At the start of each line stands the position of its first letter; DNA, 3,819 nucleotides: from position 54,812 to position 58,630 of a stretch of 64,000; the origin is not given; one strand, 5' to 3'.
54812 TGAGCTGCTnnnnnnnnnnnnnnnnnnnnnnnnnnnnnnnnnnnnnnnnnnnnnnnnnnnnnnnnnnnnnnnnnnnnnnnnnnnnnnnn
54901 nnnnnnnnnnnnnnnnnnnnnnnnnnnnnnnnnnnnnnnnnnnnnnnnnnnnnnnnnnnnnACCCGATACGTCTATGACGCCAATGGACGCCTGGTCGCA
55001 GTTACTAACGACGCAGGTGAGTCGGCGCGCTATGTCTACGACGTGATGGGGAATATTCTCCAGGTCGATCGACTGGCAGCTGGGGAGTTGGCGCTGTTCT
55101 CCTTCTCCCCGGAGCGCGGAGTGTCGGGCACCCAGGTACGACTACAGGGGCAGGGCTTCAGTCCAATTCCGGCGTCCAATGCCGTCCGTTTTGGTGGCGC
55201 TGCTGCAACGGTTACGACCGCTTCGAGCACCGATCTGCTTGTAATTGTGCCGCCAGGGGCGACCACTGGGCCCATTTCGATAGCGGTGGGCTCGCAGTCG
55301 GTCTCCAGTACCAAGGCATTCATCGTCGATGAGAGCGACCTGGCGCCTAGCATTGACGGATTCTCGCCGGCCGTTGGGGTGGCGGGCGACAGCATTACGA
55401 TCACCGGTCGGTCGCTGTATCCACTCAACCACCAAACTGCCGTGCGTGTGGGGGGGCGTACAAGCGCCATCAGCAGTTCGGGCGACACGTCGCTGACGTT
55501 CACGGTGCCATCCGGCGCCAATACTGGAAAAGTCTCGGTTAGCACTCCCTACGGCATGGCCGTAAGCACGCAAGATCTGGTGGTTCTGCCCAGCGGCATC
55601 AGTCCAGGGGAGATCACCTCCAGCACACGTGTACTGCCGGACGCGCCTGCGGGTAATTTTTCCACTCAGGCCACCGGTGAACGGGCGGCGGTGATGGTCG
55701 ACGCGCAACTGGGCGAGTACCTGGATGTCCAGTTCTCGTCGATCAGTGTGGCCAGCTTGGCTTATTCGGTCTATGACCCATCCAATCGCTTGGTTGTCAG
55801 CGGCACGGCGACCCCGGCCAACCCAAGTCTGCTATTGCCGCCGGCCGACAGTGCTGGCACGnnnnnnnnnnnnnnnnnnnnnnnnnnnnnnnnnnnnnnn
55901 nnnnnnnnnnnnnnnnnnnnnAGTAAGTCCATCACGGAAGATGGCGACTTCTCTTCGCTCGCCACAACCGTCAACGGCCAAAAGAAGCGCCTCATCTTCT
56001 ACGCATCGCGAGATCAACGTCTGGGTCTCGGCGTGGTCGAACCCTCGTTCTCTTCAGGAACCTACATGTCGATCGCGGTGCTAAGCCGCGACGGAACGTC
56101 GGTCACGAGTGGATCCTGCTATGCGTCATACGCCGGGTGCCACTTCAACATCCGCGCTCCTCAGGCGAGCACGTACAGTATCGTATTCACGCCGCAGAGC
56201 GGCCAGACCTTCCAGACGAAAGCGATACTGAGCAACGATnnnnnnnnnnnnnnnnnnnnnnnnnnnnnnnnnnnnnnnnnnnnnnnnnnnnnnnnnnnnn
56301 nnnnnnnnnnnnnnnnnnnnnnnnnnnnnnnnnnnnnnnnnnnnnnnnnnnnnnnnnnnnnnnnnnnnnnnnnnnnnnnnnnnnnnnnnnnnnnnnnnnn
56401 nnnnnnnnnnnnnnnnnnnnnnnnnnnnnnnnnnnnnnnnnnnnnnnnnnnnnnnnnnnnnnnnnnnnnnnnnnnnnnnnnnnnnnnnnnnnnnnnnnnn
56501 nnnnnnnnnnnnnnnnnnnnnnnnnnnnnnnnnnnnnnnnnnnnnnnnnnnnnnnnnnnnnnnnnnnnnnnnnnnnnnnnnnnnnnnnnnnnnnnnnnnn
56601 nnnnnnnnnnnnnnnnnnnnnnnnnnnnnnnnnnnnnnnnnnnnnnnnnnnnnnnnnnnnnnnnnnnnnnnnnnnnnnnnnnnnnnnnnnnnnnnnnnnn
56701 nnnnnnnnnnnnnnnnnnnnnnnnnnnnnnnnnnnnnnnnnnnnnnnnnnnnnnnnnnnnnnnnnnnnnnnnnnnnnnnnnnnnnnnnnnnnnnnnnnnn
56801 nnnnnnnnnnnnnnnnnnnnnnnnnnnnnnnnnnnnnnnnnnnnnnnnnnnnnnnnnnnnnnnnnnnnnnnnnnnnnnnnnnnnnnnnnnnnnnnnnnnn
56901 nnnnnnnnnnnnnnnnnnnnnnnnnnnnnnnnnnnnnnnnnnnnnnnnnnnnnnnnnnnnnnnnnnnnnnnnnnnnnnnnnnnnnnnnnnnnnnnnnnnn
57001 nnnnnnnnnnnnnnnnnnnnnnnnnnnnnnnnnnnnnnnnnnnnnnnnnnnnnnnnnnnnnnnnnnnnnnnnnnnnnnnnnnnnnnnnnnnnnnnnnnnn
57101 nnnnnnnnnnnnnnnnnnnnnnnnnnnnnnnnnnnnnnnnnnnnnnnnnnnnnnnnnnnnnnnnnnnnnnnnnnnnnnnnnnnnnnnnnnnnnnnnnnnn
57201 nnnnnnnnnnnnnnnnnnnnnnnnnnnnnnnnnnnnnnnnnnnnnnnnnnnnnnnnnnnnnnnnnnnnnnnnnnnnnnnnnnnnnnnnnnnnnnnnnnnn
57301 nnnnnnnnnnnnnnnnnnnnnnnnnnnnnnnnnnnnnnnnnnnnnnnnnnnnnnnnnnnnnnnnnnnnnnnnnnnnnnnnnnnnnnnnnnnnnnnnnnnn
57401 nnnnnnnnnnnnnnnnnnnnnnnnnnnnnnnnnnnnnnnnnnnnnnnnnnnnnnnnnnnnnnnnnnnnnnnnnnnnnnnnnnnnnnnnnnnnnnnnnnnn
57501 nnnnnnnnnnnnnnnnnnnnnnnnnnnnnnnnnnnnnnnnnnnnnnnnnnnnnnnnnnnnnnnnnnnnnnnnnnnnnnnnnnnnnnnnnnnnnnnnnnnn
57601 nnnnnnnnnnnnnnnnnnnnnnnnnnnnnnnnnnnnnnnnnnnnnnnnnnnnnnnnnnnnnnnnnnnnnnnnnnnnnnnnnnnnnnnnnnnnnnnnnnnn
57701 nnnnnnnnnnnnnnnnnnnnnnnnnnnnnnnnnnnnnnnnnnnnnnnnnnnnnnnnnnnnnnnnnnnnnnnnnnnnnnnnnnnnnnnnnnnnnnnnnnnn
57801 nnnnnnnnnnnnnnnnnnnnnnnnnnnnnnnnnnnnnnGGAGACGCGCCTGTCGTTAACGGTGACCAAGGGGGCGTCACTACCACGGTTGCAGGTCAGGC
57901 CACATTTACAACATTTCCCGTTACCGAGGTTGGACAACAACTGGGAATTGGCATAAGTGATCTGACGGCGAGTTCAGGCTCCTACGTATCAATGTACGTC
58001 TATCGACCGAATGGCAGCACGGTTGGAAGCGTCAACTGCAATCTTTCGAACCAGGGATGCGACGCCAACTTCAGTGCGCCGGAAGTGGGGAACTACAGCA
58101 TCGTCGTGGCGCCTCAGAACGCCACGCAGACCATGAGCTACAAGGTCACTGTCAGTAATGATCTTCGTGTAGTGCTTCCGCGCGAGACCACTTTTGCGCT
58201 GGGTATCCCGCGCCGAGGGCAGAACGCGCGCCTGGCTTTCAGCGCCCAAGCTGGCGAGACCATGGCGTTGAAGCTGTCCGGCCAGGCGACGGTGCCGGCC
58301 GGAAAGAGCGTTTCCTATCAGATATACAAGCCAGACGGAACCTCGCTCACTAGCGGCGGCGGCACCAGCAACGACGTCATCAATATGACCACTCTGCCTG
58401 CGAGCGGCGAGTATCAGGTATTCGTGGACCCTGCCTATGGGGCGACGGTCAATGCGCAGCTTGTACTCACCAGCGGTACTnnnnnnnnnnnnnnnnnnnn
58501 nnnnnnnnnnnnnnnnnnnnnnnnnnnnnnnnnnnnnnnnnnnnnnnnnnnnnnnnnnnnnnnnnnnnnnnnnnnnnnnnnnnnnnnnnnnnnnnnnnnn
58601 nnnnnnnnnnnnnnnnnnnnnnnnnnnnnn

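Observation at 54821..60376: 1851-aa secreted protein with a regular alternating two-domain repeat (seven A+B units)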

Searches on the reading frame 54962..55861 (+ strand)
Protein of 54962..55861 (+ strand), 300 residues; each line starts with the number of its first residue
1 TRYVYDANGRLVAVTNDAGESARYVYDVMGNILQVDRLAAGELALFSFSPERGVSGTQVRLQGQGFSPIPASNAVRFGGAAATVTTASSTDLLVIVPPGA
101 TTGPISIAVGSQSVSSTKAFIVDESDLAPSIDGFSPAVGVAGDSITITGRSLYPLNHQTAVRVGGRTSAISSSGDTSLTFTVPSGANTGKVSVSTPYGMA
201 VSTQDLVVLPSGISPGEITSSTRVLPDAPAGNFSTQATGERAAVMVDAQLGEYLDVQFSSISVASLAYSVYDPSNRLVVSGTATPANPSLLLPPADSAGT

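Call 29: find_related_loci(query=A4, collection=genome_contigs, flank=10000)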
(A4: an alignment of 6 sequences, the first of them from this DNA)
Query A4 (300 aa) in genome_contigs; peptide patterns used: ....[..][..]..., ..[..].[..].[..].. (x = any residue, [..] = any of these).
242 stretches matched a pattern; 33 encode a relative of the query (tblastn E <= 1e-3); 32 distinct loci.
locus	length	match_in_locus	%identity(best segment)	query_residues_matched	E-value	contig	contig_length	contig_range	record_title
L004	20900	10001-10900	59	1-300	4e-113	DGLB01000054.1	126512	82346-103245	MAG TPA_asm: Stenotrophomonas maltophilia isolate UBA4555 UBA4555_contig_2, whole genome shotgun sequence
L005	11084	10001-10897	49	1-300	2e-85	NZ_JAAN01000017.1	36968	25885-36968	Luteimonas huabeiensis HB2 HB2_contig_38, whole genome shotgun sequence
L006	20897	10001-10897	48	1-300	6e-86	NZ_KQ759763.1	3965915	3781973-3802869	Luteimonas abyssi strain XH031 Scaffold1, whole genome shotgun sequence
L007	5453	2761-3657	46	1-300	5e-77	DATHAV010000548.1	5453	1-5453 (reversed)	MAG TPA_asm: Pseudoxanthomonas sp. isolate SMAG_U10699 k141_830485, whole genome shotgun sequence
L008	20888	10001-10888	45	2-298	3e-75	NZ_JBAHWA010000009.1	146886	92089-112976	Lysobacter sp. CCNWLW3 scaffold9, whole genome shotgun sequence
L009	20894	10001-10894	43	2-300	5e-69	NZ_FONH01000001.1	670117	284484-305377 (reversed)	Dyella marensis strain UNC178MFTsu3.1, whole genome shotgun sequence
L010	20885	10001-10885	42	1-292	4e-67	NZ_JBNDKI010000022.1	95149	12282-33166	Luteibacter sp. 621 Ga0502207_22, whole genome shotgun sequence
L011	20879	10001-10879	40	3-293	3e-63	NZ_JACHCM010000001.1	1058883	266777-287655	Rhodanobacter sp. ANJX3 Ga0401199_01, whole genome shotgun sequence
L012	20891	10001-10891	43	3-300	2e-62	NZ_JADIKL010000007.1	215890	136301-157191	Dyella agri strain DKC-1 scaffold7_size215890, whole genome shotgun sequence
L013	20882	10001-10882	41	1-293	1e-60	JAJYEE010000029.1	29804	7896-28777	MAG: Proteobacteria bacterium isolate DBS1-1.bin143 NODE_2414_length_29804_cov_21.688446, whole genome shotgun sequence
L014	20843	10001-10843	42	3-280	2e-59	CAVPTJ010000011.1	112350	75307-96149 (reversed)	MAG: uncultured Gammaproteobacteria bacterium isolate MFD09671.bin.2.125 genome assembly, contig: contig_46415, whole ge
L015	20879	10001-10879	43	3-293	3e-59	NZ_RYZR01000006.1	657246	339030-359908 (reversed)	Dyella dinghuensis strain DHOA06 scaffold6, whole genome shotgun sequence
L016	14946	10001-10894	41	3-299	2e-55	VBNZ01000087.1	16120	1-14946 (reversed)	MAG: Gammaproteobacteria bacterium isolate GP_34 14_1009_12_40cm_scaffold_13277, whole genome shotgun sequence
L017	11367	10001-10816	38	1-273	2e-51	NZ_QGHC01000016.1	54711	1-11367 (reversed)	Fulvimonas soli strain DSM 14263 Ga0215690_116, whole genome shotgun sequence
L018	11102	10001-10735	41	3-243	3e-48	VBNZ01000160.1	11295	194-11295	MAG: Gammaproteobacteria bacterium isolate GP_34 14_1009_12_40cm_scaffold_19741, whole genome shotgun sequence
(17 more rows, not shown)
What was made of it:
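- Tried and rejected: A 6-sequence alignment worked (call 29) but reached mostly Xanthomonadales.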

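Call 68: predict_structure(alignment_id=A3)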
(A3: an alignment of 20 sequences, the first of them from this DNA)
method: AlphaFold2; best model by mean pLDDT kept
length: 300 residues; sequences in the alignment: 20
mean_pLDDT: 88.4   pTM: 0.62
mean pLDDT of the five models: 88.4, 88.3, 88.2, 87.9, 87.8
residues with pLDDT >= 90: 141; 70-90: 156; 50-70: 3; < 50: 0
segments of 3 or more residues with pLDDT < 50: none
pLDDT, mean of each block of 10 residues (from residue 1): 84 88 86 89 91 91 94 93 94 91 94 92 80 95 94 81 86 83 89 90 93 89 84 80 88 87 88 87 90 83
secondary structure, 60 per line:
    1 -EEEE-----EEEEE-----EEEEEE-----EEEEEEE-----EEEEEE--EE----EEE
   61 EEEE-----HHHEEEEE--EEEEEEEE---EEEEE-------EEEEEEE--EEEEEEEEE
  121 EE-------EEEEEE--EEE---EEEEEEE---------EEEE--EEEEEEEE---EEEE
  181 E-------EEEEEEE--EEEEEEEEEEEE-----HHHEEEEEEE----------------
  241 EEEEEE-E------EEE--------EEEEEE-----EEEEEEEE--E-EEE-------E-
elements in order: E2-5 E11-15 E21-26 E32-38 E44-49 E58-64 E73-77 E80-87 E91-95 E103-109 E112-122 E130-135 E138-140 E144-150 E160-163 E166-173 E177-181 E189-195 E198-209 E218-224 E241-246 E255-257 E266-271 E277-284 E289-291
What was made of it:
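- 54962..55075 (+): Single YD-repeat pair (aa 48-85) at the predicted mature N-terminus. The AlphaFold model shows four beta-strands with pLDDT 84-89 (call 68).
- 55088..55594 (+): Two IPT/TIG domains (aa ~90-170 and ~176-258). AlphaFold model (call 68).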

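Call 72: fold_search(model_id=the predicted structure, library=pdb)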
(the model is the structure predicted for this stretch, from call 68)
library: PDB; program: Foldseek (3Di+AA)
matches with E <= 10: 1636; with E <= 0.001: 248
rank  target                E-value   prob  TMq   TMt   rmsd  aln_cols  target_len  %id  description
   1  5l5g_C                5.8e-10  1.00  0.26  0.09  11.5       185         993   19  Plexin A2 full extracellular region, domains 1 to 8 modeled, data to 10 angstrom (released 2016-07-06)
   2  5l56_A                8.4e-10  1.00  0.25  0.07  16.3       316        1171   16  Plexin A1 full extracellular region, domains 1 to 10, to 4 angstrom (released 2016-07-06)
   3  6gcu_A                1.1e-08  1.00  0.24  0.12  10.9       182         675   19  MET receptor in complex with InlB internalin domain and DARPin A3A (released 2019-05-15)
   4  5lsp_A                1.1e-08  1.00  0.24  0.31  11.0       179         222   19  107_A07 Fab in complex with fragment of the Met receptor (released 2017-09-13)
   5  7mo7_B                1.1e-08  1.00  0.27  0.13  11.2       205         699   16  Cryo-EM structure of 2:2 c-MET/HGF holo-complex (released 2021-06-09)
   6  5l7n                  1.4e-08  1.00  0.26  0.23  16.1       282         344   14  Plexin A1 extracellular fragment, domains 7-10 (IPT3-IPT6) (released 2017-03-15)
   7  6d2y                  3.0e-08  1.00  0.38  0.29  10.7       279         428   19  Crystal structure of surface glycan-binding protein PbSGBP-B from Prevotella bryantii (released 2019-10-16)
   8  6e57_C                7.5e-08  1.00  0.22  0.18  20.9       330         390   15  Bacteroides ovatus mixed-linkage glucan utilization locus (MLGUL) SGBP-B in complex with mixed-linkage heptasaccharide (released 2019-05-29)
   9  5l5l_A                8.9e-08  1.00  0.24  0.09  11.8       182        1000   18  Plexin A4 full extracellular region, domains 1 to 8 modeled, data to 8 angstrom, spacegroup P2(1) (released 2016-07-06)
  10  6e9b_B                8.9e-08  1.00  0.21  0.17  21.9       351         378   15  Bacteroides ovatus mixed-linkage glucan utilization locus (MLGUL) SGBP-B in complex with mixed-linkage heptasaccharide (released 2019-05-15)
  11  6e57_B                1.2e-07  1.00  0.22  0.17  21.3       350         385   16  Bacteroides ovatus mixed-linkage glucan utilization locus (MLGUL) SGBP-B in complex with mixed-linkage heptasaccharide (released 2019-05-29)
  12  3tc9_A                1.4e-07  1.00  0.27  0.20  10.0       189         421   16  Crystal structure of an auxiliary nutrient binding protein (BT_3476) from Bacteroides thetaiotaomicron VPI-5482 at 2.2 (released 2011-09-21)
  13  5l5k                  1.4e-07  1.00  0.24  0.07  13.9       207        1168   15  Plexin A4 full extracellular region, domains 1 to 10, data to 7.5 angstrom, spacegroup P4(1) (released 2016-07-06)
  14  6e57_A                1.7e-07  1.00  0.21  0.17  21.4       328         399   15  Bacteroides ovatus mixed-linkage glucan utilization locus (MLGUL) SGBP-B in complex with mixed-linkage heptasaccharide (released 2019-05-29)
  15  3tc9_B                1.8e-07  1.00  0.27  0.20  10.1       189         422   16  Crystal structure of an auxiliary nutrient binding protein (BT_3476) from Bacteroides thetaiotaomicron VPI-5482 at 2.2 (released 2011-09-21)
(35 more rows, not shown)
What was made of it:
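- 55088..55594 (+): Foldseek top hits are plexin and MET IPT domains, E 6e-10 (call 72).
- On IPT/TIG domain (PF01833): The model matches plexin and MET IPT domains (calls 68, 72).
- TIG-bearing surface glycan-binding proteins also match the N-terminal model (call 72).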

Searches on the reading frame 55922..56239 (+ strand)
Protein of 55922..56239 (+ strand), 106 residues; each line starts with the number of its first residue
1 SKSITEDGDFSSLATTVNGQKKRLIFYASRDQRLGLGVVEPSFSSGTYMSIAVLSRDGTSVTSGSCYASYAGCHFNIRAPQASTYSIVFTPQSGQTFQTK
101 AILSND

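Call 87: search_protein_families(library=pfam, alignment_id=A6, max_evalue=0.01)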
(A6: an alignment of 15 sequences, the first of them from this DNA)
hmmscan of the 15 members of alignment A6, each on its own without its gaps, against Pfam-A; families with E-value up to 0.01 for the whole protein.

A. member 1, seq(106 aa): 0 families

B. families by the number of members that match (of 15 scanned): 2 families
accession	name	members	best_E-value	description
PF04151.21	PPC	4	0.00011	Bacterial pre-peptidase C-terminal domain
PF22169.1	AP205_coat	2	0.0047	AP205 coat protein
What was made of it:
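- On PPC, bacterial pre-peptidase C-terminal domain (PF04151): Only 4 of 15 single domains match at E<=0.01; the best is 1.1e-4 (call 87).
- Closest known: PPC / collagen-binding domains. Different: Sequence similarity per domain is marginal (call 87).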

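Call 88: search_solved_structures(query=A6, max_evalue=1)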
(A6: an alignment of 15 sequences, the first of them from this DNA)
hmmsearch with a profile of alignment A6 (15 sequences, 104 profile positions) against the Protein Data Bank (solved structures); distinct sequences matched with E-value up to 1: 18.
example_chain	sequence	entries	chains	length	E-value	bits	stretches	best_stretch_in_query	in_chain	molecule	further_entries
6qx4_A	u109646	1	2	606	0.0034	20.5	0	49-99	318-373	S-layer protein sap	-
6hhu_A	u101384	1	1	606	0.0034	20.5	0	49-99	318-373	S-layer protein sap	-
1tnm_A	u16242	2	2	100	0.0059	19.7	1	62-102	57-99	TITIN MODULE M5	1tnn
1nct_A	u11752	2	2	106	0.0063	19.6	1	62-102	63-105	TITIN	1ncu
9g93_A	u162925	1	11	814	0.0086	19.2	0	49-99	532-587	S-layer protein sap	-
2aan_A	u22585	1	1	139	0.012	18.8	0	31-86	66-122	auracyanin A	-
5yzv_A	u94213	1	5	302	0.027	17.6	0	48-65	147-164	Probable serine/threonine-protein kinase PkwA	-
2dmb_A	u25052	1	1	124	0.062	16.4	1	29-87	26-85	Filamin-B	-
8peq_J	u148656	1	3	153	0.071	16.2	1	57-100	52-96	Affilin variant Af2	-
8s80_A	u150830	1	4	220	0.18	14.9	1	49-99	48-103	S-layer protein sap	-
9d7z_J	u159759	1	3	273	0.31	14.1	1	60-101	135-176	Ig-like domain-containing protein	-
9e99_J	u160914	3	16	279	0.42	13.7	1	69-98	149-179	32 kDa protein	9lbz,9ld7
3zyo_A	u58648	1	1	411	0.42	13.7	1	40-99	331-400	LEUCINE-RICH REPEAT-CONTAINING PROTEIN 4B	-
1wmd_A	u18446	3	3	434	0.43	13.7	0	20-89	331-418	protease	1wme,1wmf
9wwc_S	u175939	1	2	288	0.53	13.4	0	37-89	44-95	distal tail protein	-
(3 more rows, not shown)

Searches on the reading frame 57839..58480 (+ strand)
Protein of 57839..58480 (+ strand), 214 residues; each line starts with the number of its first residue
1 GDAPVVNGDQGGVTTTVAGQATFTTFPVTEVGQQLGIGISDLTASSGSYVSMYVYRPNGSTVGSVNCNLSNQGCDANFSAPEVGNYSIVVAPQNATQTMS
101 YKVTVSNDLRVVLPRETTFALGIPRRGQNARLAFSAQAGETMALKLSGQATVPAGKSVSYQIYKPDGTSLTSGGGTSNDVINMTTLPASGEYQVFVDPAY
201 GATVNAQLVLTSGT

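Call 41: search_solved_structures(query=window:57839-58480:+, max_evalue=10)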
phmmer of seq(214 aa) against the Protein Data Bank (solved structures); distinct sequences matched with E-value up to 10: 3.
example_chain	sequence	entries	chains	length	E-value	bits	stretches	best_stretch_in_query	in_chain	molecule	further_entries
5fs4_A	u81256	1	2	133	0.15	14.8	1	23-64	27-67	AP205 BACTERIOPHAGE COAT PROTEIN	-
5lqp_AB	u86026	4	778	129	0.23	14.1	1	23-60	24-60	Coat protein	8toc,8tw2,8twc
5jzr_A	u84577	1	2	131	0.24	14.1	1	23-60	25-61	Coat protein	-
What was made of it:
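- Tried and rejected: Sequence search of one unit and of a domain profile against the PDB: nothing significant (calls 41, 88).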
